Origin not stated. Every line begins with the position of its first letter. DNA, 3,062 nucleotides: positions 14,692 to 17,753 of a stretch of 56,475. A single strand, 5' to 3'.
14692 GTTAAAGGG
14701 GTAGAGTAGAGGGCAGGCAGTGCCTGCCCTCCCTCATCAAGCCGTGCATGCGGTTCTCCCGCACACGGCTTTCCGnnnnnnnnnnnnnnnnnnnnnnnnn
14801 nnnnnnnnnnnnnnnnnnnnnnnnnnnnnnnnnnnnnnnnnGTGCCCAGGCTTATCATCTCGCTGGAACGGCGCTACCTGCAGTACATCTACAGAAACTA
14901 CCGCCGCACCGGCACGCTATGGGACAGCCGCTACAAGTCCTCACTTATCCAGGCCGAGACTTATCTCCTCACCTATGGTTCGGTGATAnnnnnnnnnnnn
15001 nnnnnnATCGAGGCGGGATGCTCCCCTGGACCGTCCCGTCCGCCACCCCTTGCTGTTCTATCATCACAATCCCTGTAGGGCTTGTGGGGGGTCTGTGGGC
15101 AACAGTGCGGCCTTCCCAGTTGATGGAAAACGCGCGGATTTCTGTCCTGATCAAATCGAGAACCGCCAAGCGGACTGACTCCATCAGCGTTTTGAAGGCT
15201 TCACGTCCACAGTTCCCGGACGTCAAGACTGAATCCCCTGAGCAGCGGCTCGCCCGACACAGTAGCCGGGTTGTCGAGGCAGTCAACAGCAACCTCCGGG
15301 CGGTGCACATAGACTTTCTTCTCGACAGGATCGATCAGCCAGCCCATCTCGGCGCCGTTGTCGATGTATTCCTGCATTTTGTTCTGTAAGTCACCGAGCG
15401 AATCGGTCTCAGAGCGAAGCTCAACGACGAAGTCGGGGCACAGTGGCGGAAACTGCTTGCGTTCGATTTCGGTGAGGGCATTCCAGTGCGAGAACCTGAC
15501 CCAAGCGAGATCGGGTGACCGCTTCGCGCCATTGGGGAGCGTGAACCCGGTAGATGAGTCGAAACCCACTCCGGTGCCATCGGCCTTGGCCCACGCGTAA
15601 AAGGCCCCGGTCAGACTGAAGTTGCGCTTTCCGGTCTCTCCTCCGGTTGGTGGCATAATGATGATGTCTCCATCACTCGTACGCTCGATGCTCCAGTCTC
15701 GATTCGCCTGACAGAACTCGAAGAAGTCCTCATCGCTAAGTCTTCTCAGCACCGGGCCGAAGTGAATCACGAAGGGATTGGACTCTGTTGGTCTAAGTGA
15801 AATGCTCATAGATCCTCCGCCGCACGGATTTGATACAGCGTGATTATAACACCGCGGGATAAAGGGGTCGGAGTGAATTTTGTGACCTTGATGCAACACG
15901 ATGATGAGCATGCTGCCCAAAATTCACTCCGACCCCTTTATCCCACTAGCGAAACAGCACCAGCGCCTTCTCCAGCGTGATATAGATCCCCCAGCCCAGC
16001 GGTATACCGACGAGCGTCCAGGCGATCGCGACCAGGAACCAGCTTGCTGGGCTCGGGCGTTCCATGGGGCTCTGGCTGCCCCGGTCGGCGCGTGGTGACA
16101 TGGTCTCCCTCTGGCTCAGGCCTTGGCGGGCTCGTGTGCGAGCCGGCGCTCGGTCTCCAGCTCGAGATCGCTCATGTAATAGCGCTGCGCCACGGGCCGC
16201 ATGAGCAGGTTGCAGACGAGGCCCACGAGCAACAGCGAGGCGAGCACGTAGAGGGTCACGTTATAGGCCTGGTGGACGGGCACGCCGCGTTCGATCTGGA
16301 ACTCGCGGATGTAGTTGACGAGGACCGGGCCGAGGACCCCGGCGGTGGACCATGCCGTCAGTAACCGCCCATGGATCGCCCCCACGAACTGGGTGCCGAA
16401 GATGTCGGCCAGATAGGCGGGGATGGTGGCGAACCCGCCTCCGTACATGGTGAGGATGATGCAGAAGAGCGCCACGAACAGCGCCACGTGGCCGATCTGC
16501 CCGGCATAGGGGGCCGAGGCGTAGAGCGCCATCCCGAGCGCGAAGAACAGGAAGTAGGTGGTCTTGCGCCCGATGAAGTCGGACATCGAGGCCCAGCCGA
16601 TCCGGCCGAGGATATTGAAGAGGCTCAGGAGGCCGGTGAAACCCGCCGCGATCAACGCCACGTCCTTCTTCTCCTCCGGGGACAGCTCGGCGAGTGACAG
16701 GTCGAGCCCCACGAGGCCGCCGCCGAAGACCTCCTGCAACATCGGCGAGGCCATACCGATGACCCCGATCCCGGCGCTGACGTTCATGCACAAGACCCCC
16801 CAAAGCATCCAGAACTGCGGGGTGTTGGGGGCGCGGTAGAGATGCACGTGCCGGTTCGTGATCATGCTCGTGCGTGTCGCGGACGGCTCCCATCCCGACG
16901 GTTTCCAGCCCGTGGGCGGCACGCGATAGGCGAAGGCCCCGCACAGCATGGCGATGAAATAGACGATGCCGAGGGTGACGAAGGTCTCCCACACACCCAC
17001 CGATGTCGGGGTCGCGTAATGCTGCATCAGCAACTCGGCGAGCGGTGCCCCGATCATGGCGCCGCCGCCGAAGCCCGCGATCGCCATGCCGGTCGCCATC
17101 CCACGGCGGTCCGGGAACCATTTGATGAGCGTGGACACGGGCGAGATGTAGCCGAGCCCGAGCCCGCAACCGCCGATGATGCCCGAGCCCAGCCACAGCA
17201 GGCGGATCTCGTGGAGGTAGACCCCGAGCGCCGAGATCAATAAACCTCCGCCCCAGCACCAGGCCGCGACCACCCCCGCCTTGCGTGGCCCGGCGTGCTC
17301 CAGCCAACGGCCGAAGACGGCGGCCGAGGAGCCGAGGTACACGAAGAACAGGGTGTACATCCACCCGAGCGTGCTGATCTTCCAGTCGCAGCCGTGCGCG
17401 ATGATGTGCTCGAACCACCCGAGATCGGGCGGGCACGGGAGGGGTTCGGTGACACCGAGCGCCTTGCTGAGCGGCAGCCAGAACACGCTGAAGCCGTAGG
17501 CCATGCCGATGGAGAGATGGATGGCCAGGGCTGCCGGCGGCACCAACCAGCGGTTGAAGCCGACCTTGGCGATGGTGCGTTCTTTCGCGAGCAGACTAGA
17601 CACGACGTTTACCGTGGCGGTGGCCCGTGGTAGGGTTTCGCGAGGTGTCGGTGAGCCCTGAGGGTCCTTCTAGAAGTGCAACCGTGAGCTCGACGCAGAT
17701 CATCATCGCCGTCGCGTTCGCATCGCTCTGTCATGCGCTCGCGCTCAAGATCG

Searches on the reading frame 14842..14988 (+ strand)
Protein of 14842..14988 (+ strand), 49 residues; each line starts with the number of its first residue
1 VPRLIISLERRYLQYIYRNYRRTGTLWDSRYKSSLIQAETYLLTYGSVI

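Call 54: search_dna_similar(query=window:14842-14988:+, collection=plasmids, mode=protein, max_evalue=0.01, max_rows=8)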
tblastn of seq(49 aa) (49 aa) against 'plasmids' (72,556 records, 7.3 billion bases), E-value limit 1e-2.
Records with a match: 11; places in all: 14; records where one place covers at least 80% of the query: 8.
Best place of each record, by identity: 60-80% 1; <60% 10.
By first word of the organism name: Skermanella 3; Rhodospirillum 2; Pseudoalteromonas 1; Pseudomonas 1; Klebsiella 1; Iodobacter 1; Azotobacter 1; Burkholderia 1.
By predicted mobility (MOB-suite, as given by PLSDB): non-mobilizable 8; mobilizable 2; conjugative 1.
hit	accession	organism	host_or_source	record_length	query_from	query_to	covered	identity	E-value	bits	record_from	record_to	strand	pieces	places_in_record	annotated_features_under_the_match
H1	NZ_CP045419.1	Pseudoalteromonas sp. THAF3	pure culture,Surface of a polyethylene ...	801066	1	43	88%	53.5%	4e-6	47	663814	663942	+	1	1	none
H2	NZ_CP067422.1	Skermanella sp. TT6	Homo sapiens,single cell,skin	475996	1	43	88%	51.2%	1e-8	54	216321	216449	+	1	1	transposase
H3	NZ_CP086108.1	Skermanella mucosa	single cell,crude oil contaminated ...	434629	1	43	88%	51.2%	7e-8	52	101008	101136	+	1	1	transposase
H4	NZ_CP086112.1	Skermanella rosea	single cell,hydrocarbon-contaminated ...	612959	1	43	88%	48.8%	9e-8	52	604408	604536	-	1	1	transposase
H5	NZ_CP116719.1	Pseudomonas aeruginosa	Homo sapiens,urine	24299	1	44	90%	45.5%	1e-3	40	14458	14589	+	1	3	transposase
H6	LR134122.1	Klebsiella aerogenes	not available: to be reported later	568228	3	43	84%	48.8%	1e-4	43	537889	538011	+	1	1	hisS_3: Histidyl-tRNA synthetase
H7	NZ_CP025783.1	Iodobacter fluviatilis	whole organism,Glacial lake sediment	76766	1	43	88%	44.2%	6e-5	44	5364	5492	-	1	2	transposase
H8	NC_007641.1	Rhodospirillum rubrum ATCC 11170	-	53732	10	43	69%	55.9%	7e-4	41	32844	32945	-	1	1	transposase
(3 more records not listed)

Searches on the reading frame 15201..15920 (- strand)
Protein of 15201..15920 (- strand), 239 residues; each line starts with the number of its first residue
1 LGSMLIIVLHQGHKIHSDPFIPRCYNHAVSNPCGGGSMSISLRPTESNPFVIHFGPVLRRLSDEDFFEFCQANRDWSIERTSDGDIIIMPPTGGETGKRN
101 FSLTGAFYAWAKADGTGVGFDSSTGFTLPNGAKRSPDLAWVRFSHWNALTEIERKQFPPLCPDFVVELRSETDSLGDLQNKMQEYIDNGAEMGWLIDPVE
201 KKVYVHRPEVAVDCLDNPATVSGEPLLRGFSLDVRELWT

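Call 10: search_protein_families(library=pfam, proteins=[window:15204-15920:-], max_evalue=0.01)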
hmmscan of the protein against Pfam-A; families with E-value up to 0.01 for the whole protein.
seq(239 aa): 1 family
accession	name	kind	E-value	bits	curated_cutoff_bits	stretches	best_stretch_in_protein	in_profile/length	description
PF05685.18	Uma2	-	1.3e-42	145.7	27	1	64-234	2-171/172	Putative restriction endonuclease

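Call 44: search_protein_families(library=ncbifam, proteins=[window:15201-15920:-], max_evalue=0.1)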
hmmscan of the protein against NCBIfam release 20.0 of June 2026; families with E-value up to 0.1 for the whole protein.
window:15201-15920:- (239 aa): 0 families

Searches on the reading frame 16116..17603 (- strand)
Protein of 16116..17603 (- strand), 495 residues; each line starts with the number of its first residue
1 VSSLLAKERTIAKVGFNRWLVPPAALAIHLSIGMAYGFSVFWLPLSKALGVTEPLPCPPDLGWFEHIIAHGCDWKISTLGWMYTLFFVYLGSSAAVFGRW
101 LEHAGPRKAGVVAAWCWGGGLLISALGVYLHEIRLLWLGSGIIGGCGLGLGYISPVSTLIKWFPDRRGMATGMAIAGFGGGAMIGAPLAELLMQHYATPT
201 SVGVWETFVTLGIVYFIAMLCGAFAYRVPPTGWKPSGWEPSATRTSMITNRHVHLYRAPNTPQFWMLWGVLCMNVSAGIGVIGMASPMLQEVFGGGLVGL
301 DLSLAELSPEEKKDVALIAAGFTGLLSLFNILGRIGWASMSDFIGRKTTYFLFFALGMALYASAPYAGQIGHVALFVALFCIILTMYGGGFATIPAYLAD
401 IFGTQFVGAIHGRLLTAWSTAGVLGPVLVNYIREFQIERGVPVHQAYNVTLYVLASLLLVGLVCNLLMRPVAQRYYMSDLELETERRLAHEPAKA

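Call 35: find_related_loci(query=window:16116-17603:-, collection=metagenome_contigs, flank=10000)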
Query window:16116-17603:- (495 aa) in metagenome_contigs; peptide patterns used: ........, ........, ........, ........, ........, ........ (x = any residue, [..] = any of these).
569 stretches matched a pattern; 484 encode a relative of the query (tblastn E <= 1e-3); the best 80 are kept; 80 distinct loci.
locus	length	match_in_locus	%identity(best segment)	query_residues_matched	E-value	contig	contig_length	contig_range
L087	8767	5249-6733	96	1-495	0e+0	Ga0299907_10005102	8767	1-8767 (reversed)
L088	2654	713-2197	85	1-495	0e+0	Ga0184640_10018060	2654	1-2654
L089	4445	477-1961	85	1-495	0e+0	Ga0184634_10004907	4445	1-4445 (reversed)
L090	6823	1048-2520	79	1-491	0e+0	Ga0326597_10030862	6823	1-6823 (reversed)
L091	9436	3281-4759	79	1-493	0e+0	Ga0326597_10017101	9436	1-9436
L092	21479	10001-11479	75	1-491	0e+0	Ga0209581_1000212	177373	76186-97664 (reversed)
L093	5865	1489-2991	74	1-494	0e+0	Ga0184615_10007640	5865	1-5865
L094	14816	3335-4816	79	1-494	0e+0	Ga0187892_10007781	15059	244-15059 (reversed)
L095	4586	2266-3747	75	1-493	0e+0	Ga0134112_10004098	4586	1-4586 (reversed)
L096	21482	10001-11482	74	1-493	0e+0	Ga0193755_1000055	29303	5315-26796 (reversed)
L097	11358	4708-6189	74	1-493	0e+0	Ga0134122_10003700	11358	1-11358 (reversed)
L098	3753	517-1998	74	1-493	0e+0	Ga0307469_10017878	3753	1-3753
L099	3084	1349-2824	74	1-491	0e+0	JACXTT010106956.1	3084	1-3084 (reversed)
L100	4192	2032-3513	74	1-493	0e+0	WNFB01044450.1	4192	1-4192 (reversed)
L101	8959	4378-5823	78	1-482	0e+0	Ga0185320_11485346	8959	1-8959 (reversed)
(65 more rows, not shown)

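Call 39: search_protein_families(library=pfam, proteins=[L087:7201-8169:-, L087:8114-8533:-, L087:6941-7204:-, L087:7435-8076:+], max_evalue=0.1)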
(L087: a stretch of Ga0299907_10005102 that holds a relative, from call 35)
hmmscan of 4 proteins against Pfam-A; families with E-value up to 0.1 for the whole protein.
L087:7201-8169:- (322 aa): 0 families

L087:8114-8533:- (139 aa): 0 families

L087:6941-7204:- (87 aa): 1 family
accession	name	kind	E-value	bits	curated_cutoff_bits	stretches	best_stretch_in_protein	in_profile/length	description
PF03721.20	UDPG_MGDP_dh_N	-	2.2e-09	37.6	27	1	18-60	16-58/187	UDP-glucose/GDP-mannose dehydrogenase family, NAD binding domain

L087:7435-8076:+ (213 aa): 0 families
